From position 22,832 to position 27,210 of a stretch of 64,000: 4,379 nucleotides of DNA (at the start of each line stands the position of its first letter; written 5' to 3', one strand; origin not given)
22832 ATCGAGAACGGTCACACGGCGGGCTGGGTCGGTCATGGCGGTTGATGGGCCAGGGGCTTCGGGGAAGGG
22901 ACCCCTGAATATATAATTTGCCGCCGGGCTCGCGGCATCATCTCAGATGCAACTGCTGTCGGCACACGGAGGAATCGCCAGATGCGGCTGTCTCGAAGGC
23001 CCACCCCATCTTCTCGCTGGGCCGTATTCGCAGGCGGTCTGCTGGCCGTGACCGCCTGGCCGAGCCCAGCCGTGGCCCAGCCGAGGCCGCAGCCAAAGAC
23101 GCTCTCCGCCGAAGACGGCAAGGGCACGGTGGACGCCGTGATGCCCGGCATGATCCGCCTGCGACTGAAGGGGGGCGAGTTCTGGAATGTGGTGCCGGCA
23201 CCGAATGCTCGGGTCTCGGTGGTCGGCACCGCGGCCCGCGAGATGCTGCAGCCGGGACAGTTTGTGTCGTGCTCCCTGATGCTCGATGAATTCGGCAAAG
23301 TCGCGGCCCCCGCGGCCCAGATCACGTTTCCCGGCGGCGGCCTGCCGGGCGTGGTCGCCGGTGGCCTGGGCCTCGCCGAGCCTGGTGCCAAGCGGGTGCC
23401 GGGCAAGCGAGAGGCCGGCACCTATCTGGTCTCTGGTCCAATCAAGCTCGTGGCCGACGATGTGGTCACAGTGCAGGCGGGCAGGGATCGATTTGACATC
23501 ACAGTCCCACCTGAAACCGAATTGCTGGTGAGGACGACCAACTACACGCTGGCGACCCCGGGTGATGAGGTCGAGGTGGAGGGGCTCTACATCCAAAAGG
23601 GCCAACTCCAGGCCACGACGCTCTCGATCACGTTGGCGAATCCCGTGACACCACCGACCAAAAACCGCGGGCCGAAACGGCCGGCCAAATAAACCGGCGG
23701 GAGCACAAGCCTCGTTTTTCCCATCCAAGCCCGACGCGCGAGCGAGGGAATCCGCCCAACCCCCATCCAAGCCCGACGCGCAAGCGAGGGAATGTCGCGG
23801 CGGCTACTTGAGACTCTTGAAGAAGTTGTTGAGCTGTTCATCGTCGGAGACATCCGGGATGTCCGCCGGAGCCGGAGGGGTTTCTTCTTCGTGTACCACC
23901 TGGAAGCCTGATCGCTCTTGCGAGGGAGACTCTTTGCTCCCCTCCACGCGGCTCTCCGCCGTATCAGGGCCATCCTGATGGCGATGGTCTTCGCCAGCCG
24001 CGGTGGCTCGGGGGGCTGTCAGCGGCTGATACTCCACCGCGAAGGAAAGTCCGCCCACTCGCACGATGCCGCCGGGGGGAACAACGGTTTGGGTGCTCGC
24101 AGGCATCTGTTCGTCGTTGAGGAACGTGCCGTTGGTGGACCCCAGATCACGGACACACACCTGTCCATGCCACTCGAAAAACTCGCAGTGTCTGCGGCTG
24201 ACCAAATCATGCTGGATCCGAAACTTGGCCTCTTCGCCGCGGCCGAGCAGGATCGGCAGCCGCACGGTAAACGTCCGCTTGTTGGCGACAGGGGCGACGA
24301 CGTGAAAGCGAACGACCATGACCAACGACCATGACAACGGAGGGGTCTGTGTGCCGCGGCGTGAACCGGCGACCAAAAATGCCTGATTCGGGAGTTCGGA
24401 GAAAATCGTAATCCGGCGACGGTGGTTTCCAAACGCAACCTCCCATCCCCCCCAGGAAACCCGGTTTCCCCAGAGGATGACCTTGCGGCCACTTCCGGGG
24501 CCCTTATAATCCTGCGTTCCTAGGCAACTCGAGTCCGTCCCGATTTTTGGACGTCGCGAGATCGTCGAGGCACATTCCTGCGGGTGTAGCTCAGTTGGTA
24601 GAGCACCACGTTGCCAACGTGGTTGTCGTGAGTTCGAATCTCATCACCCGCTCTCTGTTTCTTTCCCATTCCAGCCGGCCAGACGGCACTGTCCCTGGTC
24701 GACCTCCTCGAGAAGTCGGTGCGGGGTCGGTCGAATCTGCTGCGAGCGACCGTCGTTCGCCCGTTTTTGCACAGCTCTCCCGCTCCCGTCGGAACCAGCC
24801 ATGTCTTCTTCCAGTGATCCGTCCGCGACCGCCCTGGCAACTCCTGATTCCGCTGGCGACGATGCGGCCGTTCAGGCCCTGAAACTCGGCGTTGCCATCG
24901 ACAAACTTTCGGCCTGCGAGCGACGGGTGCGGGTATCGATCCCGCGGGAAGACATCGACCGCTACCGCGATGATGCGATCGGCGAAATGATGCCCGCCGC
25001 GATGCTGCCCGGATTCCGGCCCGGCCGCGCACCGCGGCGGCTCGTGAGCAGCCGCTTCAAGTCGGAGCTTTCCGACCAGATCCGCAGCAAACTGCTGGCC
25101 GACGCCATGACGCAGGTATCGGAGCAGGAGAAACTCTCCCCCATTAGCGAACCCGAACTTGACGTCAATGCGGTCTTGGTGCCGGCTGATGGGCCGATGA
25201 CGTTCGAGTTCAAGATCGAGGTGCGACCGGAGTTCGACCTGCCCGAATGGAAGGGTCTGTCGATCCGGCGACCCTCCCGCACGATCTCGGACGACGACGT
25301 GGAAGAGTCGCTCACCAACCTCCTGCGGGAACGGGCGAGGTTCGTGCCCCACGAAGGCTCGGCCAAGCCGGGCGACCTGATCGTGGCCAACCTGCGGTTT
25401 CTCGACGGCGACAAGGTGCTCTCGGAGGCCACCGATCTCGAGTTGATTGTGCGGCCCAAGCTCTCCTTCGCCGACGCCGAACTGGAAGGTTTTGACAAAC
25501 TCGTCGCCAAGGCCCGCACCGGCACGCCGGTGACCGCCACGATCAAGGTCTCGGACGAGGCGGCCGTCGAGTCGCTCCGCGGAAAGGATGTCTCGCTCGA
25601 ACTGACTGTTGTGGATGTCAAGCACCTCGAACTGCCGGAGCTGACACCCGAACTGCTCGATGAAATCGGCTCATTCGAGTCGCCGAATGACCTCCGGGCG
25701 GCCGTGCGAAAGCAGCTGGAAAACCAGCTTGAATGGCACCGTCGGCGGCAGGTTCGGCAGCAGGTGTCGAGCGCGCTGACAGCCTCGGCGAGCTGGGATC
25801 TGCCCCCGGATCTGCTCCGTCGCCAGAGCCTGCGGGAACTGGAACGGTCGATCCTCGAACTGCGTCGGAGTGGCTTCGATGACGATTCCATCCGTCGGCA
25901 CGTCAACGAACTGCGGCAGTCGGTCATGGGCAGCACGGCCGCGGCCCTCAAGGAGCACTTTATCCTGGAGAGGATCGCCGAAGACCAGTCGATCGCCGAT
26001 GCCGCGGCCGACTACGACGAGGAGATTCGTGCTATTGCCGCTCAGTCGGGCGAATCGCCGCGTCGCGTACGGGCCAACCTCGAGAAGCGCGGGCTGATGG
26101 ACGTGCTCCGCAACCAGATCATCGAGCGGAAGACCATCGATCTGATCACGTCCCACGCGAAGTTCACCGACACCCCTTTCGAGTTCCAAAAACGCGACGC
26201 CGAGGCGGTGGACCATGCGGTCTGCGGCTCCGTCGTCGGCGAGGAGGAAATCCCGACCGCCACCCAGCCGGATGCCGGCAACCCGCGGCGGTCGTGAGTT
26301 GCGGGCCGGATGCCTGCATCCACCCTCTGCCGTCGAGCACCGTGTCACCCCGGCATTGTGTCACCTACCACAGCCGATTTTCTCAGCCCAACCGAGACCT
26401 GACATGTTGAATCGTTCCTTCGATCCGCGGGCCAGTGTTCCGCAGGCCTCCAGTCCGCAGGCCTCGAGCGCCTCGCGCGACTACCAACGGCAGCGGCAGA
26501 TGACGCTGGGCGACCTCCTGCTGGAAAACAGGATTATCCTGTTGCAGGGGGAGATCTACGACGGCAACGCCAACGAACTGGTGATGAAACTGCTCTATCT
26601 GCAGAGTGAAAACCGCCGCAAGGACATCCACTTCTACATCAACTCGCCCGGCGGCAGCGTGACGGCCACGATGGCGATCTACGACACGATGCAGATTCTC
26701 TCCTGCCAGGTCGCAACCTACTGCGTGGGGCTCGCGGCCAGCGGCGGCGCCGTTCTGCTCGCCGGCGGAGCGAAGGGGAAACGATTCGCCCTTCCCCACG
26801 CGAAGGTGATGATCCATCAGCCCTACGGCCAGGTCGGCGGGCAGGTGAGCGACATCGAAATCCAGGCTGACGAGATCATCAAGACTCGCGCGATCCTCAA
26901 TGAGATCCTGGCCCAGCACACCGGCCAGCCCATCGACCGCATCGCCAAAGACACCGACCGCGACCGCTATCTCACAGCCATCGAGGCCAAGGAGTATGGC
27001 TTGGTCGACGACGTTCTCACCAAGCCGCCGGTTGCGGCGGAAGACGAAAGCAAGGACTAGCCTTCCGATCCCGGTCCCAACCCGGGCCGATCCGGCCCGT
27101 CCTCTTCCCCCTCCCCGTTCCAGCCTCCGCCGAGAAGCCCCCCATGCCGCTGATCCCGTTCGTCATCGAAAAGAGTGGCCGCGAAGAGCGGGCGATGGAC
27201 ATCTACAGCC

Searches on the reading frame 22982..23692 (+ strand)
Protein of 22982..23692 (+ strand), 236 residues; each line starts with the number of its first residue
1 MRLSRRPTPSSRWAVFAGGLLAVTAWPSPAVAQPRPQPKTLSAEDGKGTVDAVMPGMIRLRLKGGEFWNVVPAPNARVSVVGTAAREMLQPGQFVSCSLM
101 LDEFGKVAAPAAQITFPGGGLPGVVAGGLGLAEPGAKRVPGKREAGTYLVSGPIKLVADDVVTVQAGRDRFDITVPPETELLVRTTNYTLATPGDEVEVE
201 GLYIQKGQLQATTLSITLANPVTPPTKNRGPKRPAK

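Call 79: search_protein_families(library=pfam, proteins=[window:22982-23692:+], max_evalue=0.001)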
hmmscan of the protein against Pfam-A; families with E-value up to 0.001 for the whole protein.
window:22982-23692:+ (236 aa): 1 family
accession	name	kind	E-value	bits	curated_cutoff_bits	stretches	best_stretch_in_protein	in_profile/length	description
PF18914.6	DUF5666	-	0.00027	21.6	27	0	152-212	2-57/60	Domain of unknown function (DUF5666)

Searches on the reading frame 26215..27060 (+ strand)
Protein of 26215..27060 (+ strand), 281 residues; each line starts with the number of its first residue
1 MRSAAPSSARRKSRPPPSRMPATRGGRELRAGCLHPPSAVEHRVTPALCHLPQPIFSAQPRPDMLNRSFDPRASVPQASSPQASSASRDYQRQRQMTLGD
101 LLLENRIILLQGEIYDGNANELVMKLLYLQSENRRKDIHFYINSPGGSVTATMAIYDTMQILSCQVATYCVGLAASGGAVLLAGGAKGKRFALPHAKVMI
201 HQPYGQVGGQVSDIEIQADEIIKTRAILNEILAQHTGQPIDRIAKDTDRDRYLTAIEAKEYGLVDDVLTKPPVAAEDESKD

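Call 9: search_protein_families(library=pfam, proteins=[window:26215-27060:+], max_evalue=0.01)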
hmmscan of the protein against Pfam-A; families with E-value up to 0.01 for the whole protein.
window:26215-27060:+ (281 aa): 2 families
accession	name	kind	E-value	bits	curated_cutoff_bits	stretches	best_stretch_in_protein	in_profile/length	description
PF00574.28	CLP_protease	-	5.1e-74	248.5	20.2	1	93-270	4-181/182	Clp protease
PF25145.1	NfeD1b_N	-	0.0018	18.3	40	1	131-181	27-77/189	NfeD1b, N-terminal domain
